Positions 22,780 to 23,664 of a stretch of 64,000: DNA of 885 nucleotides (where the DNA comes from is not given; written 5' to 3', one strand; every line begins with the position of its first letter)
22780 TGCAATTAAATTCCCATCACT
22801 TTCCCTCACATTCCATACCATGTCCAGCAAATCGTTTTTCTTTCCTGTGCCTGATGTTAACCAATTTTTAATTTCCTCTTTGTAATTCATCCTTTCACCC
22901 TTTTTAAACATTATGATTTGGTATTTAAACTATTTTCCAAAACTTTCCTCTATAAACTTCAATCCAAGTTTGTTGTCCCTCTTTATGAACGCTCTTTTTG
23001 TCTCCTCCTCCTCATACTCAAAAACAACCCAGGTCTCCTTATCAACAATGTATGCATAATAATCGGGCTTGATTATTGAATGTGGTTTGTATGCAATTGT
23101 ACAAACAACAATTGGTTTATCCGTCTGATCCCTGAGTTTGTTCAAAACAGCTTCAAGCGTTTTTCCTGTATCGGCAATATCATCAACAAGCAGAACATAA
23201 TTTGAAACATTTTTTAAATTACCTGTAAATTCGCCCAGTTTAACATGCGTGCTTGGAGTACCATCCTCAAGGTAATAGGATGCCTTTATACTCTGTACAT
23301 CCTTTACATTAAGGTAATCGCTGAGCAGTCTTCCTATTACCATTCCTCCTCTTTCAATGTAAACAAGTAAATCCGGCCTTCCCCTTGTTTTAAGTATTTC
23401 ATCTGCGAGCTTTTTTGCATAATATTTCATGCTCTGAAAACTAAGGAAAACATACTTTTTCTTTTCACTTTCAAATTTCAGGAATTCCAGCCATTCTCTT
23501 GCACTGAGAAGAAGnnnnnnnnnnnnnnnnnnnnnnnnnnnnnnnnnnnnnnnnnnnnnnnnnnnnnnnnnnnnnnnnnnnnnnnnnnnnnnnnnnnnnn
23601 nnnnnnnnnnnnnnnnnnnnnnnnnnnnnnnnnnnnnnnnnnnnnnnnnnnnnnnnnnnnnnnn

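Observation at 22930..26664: ECF-type importer whose tandem ATPase is fused to a Gpt-like purine phosphoribosyltransferase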

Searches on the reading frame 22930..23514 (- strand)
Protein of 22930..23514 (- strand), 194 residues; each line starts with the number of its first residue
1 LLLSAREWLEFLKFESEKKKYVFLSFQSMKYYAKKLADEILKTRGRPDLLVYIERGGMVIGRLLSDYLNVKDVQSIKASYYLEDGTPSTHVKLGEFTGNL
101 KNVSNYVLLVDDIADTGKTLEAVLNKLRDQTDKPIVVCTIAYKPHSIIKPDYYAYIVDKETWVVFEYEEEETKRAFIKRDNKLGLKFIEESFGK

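Call 5: find_homologous_proteins(query=window:22930-23514:-, max_evalue=0.001)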
Query window:22930-23514:- (194 aa): 44 proteins with E <= 0.001 among 309 candidates.
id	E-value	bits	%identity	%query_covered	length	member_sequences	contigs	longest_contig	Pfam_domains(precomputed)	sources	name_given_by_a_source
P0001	9.6e-83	295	67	99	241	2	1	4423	PF00156.34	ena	-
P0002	1.4e-60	222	53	99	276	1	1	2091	PF00156.34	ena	-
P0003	5.1e-60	221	64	86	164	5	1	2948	PF00156.34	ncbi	ncbi:MAG: phosphoribosyltransferase family protein, partial [Thermoplasmata archaeon]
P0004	5.7e-60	220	62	85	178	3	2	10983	PF00156.34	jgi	-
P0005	1.3e-49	187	47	95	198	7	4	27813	PF00156.34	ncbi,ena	-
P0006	9.2e-49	184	51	94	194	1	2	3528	PF00156.34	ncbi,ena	-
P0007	1.7e-45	173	48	93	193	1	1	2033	PF00156.34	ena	-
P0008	8.3e-45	171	42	98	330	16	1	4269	PF00156.34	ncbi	ncbi:MAG: phosphoribosyltransferase family protein, partial [Candidatus Micrarchaeaceae archaeon]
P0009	1.1e-43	167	49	92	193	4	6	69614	PF00156.34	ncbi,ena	-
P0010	2.2e-42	163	49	92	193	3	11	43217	PF00156.34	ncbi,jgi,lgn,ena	jgi:hypoxanthine phosphoribosyltransferase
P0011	5.1e-42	162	44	93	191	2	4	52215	PF00156.34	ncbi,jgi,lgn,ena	jgi:hypoxanthine phosphoribosyltransferase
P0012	8.2e-40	155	51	79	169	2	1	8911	PF00156.34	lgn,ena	-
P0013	1.4e-39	154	49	80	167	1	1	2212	PF00156.34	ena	-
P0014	3.0e-39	153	50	79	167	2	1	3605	PF00156.34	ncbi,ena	-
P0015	1.1e-37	148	48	79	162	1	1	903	PF00156.34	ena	-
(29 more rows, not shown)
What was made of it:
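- Stand-alone paralogues of the same clade exist, of 160-200 aa (call 5).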

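Call 6: search_solved_structures(query=window:22930-23514:-, max_evalue=1, show_alignments=3)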
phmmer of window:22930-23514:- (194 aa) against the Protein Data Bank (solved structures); distinct sequences matched with E-value up to 1: 64 (the best 60 are shown).
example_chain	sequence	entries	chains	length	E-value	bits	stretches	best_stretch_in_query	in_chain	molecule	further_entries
4z1o_A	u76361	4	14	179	1.1e-16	64.5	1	35-172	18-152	Phosphoribosyltransferase | Purine phosphoribosyltransferase (GpT-2)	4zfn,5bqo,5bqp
1vdm_A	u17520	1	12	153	3.5e-15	59.7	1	44-169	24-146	purine phosphoribosyltransferase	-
4trb_A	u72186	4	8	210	7.5e-15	58.6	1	31-169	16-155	Purine phosphoribosyltransferase (GpT-1)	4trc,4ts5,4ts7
7kl6_A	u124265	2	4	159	7.3e-11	45.6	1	32-169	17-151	Phosphoribosyltransferase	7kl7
1a98_A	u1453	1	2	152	6e-07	32.8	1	20-164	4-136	XANTHINE-GUANINE PHOSPHORIBOSYLTRANSFERASE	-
1a97_A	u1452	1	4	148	8.5e-07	32.3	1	20-164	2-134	XANTHINE-GUANINE PHOSPHORIBOSYLTRANSFERASE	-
1a95_A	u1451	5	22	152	1.1e-06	31.9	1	20-164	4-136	XANTHINE-GUANINE PHOSPHORIBOSYLTRANSFERASE | Xanthine phosphoribosyltransferase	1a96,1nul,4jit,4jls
6kqc_A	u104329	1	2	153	1.7e-05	28.1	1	19-165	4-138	Xanthine phosphoribosyltransferase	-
6kp5_A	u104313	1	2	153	2.4e-05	27.6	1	19-165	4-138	Xanthine phosphoribosyltransferase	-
5xtk_A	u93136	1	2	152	3.1e-05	27.2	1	19-165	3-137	Xanthine phosphoribosyltransferase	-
4pfq_A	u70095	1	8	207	3.5e-05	27.1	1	25-147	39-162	Hypoxanthine phosphoribosyltransferase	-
7san_A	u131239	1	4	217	3.6e-05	27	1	74-160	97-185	Hypoxanthine-guanine phosphoribosyltransferase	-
5brn_A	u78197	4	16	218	3.6e-05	27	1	75-160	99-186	Hypoxanthine-guanine phosphoribosyltransferase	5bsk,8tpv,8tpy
6bnj_A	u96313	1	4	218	3.9e-05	26.9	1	75-160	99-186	Hypoxanthine-guanine phosphoribosyltransferase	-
5w8v_A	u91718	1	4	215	4.1e-05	26.9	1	75-160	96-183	Hypoxanthine-guanine phosphoribosyltransferase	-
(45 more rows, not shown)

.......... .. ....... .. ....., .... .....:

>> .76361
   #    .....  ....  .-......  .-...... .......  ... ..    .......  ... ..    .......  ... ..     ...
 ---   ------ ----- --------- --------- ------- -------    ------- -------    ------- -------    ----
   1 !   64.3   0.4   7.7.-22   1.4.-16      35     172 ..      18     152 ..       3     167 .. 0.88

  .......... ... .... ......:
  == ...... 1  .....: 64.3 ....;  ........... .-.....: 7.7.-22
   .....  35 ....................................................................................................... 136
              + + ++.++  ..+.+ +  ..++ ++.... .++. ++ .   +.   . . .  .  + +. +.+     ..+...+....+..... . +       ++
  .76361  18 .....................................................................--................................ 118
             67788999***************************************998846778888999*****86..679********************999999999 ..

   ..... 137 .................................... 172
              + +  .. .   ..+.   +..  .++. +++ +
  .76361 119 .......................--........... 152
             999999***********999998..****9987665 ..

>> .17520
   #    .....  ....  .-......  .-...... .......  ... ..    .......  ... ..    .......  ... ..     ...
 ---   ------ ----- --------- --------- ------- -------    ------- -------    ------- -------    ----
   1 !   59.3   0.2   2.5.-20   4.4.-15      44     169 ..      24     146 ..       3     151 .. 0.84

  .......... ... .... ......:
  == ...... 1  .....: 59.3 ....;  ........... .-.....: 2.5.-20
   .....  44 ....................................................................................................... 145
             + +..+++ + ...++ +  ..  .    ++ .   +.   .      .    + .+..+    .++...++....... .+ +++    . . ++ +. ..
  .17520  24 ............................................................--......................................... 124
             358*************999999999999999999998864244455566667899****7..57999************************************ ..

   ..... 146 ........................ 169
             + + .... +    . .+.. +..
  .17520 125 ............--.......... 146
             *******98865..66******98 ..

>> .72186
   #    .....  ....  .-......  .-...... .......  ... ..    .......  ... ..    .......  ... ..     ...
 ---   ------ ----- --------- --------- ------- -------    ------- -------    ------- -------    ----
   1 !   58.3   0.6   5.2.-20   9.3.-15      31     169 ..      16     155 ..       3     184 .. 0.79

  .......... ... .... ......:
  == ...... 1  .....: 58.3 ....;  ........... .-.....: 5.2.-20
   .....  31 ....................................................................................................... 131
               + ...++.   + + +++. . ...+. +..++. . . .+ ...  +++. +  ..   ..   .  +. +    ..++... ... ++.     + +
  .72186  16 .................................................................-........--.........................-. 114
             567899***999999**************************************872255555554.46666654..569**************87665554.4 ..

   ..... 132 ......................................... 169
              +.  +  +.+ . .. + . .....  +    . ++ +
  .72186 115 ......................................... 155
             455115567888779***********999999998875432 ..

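Call 33: search_solved_structures(query=window:22930-23514:-, max_evalue=0.000001, show_alignments=5)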
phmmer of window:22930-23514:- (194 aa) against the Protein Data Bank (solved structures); distinct sequences matched with E-value up to 0.000001: 6.
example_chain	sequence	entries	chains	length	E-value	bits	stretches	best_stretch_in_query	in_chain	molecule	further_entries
4z1o_A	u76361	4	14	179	1.1e-16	64.5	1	35-172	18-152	Phosphoribosyltransferase | Purine phosphoribosyltransferase (GpT-2)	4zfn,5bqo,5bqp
1vdm_A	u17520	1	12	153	3.5e-15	59.7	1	44-169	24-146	purine phosphoribosyltransferase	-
4trb_A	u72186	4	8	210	7.5e-15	58.6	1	31-169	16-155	Purine phosphoribosyltransferase (GpT-1)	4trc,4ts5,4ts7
7kl6_A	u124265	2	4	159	7.3e-11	45.6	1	32-169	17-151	Phosphoribosyltransferase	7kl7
1a98_A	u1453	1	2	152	6e-07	32.8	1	20-164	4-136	XANTHINE-GUANINE PHOSPHORIBOSYLTRANSFERASE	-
1a97_A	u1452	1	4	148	8.5e-07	32.3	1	20-164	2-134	XANTHINE-GUANINE PHOSPHORIBOSYLTRANSFERASE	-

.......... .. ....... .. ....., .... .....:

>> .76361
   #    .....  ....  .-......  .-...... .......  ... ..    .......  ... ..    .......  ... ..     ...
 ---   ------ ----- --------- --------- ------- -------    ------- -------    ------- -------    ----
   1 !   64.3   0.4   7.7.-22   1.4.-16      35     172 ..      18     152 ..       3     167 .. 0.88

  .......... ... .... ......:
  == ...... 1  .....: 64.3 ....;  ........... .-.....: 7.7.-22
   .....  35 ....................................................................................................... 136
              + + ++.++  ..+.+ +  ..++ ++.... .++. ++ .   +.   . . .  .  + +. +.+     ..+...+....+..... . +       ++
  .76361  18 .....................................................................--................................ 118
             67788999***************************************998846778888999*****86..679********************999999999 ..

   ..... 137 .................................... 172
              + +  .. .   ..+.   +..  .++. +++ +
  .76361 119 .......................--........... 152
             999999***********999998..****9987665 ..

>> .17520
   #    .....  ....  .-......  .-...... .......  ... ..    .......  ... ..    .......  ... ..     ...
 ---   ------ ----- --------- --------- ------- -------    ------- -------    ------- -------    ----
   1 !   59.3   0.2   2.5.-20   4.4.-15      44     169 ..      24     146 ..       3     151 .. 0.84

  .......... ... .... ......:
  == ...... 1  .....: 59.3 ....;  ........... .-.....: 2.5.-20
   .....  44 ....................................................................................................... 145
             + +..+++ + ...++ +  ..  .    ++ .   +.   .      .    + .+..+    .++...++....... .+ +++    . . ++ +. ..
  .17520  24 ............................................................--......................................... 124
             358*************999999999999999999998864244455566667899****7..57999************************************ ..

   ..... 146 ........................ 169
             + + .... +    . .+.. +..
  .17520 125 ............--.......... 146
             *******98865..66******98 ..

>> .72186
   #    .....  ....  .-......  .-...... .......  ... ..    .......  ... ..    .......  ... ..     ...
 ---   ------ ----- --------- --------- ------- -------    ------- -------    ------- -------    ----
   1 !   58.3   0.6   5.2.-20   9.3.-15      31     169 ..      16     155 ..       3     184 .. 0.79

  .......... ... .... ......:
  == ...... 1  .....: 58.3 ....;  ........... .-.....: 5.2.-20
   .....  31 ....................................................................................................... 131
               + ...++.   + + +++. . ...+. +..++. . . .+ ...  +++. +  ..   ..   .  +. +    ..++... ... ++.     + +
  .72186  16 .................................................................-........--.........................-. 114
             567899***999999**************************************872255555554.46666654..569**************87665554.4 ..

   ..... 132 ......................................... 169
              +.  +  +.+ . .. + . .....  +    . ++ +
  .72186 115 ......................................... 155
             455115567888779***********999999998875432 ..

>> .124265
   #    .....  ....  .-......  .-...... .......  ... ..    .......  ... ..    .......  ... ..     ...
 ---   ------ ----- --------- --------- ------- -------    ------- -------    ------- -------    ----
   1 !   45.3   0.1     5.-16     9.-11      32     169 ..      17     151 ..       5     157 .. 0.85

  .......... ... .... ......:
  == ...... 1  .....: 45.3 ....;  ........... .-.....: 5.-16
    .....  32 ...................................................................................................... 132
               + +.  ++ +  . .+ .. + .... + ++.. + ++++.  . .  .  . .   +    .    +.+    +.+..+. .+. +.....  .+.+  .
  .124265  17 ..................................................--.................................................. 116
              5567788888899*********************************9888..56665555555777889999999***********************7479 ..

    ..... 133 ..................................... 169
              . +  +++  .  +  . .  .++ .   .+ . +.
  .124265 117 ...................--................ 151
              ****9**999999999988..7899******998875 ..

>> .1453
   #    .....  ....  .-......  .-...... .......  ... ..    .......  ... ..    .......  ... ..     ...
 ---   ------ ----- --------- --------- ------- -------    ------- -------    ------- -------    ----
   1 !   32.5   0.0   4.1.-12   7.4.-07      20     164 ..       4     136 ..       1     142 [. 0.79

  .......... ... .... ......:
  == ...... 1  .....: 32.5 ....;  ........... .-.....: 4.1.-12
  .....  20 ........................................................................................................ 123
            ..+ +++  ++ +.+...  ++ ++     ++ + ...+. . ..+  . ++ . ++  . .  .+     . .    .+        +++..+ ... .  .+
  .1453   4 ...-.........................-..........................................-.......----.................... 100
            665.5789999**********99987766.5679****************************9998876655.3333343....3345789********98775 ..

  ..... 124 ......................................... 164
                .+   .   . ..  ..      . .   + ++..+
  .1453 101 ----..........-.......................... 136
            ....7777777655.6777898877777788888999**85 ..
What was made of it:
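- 22930..23466 (-): Type I purine phosphoribosyltransferase domain, residues 576-753, plus the stop codon. Best PDB sequence matches are S. solfataricus GpT-2 4z1o (1.1e-16), P. horikoshii 1vdm, GpT-1 4trb, and E. coli XGPRT (6e-7) (calls 6, 33).
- On Type I 6-oxopurine phosphoribosyltransferase (XGPRT/Gpt and archaeal GpT type): They align to the E. coli XGPRT motifs (call 33). They align with AKP and DTW of E. coli XGPRT (call 33).
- The nearest solved relatives are bona fide purine PRTs (calls 6, 33).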

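Call 51: search_protein_families(library=ncbifam, proteins=[window:22930-23514:-], max_evalue=0.001)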
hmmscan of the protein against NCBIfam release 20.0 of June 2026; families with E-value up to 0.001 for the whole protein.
window:22930-23514:- (194 aa): 12 families
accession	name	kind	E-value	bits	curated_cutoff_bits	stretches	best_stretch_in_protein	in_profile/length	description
NF006613.0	PRK09177.1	equivalog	3.2e-15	56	138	1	17-172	5-149/159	xanthine phosphoribosyltransferase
TIGR01203.1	HGPRTase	equivalog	4.1e-11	42.9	150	1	23-174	2-158/167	hypoxanthine phosphoribosyltransferase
NF002620.0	PRK02277.1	subfamily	2.4e-09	37.1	115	1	27-143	67-180/201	orotate phosphoribosyltransferase-like protein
NF006605.0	PRK09162.1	equivalog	4e-09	36.1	181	1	30-154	24-152/183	hypoxanthine-guanine phosphoribosyltransferase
NF000014.2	tet_prtrans_34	exception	5.4e-08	32.8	345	1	19-168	3-140/154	xanthine phosphoribosyltransferase Tet(34)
NF045507.1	transregGfcR_Halo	equivalog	1.8e-07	30.8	300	1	28-143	78-192/215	transcriptional regulator GfcR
NF040646.1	HPT_Archaea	equivalog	0.00016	21.3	200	1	47-133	54-143/184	hypoxanthine/guanine phosphoribosyltransferase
NF003549.0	PRK05205.1-5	equivalog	0.00019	21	138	1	18-131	3-126/182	bifunctional pyr operon transcriptional regulator/uracil phosphoribosyltransferase PyrR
NF002636.0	PRK02304.1-5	equivalog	0.00023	20.7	125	0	30-137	40-149/176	adenine phosphoribosyltransferase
NF003545.0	PRK05205.1-1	equivalog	0.00023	20.6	140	1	47-130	30-115/171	bifunctional pyr operon transcriptional regulator/uracil phosphoribosyltransferase PyrR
TIGR01251.1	ribP_PPkin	subfamily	0.00041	19.4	113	1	34-140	147-246/309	ribose-phosphate diphosphokinase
NF002635.0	PRK02304.1-4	subfamily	0.00059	19.4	146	1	48-132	56-143/188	adenine phosphoribosyltransferase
